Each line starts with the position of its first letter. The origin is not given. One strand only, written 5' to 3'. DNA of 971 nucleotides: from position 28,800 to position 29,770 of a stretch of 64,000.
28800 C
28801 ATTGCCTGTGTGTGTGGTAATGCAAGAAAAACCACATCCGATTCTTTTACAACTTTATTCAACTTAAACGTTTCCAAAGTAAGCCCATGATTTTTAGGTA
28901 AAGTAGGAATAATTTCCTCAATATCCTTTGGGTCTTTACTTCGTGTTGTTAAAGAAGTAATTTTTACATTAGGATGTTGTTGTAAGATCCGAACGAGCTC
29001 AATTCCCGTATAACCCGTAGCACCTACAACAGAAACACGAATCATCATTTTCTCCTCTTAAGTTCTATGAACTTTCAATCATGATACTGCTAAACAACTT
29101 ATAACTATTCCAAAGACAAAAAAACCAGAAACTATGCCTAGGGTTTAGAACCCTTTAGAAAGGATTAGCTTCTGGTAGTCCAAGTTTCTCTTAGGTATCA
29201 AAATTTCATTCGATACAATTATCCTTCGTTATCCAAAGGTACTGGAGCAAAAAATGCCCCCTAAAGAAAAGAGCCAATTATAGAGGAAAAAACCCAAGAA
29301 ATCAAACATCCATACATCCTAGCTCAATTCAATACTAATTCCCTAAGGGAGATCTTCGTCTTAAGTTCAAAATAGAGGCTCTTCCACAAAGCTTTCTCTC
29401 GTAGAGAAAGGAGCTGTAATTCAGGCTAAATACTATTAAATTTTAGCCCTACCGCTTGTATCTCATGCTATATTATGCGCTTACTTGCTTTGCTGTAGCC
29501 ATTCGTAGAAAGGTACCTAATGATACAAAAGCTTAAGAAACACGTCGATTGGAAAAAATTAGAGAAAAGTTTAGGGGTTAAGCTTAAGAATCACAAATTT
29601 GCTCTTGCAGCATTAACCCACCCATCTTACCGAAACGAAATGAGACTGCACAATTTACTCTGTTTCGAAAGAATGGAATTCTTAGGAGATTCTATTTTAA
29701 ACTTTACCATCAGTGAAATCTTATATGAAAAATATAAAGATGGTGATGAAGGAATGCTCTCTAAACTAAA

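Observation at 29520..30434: RNase III fused to a histone-H1-like lysine-rich tail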

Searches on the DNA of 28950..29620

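Call 47: search_rna_families(source=window, start=28950, end=29620, threshold=evalue, max_evalue=1)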
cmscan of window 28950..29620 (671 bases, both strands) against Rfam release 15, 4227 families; matches with E-value up to 1: 1.
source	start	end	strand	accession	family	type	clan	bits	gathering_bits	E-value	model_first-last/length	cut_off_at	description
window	28956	29033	-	RF02619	BSnc115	Gene; sRNA;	-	21.7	115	0.052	1-91/91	no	Brucella sRNA 115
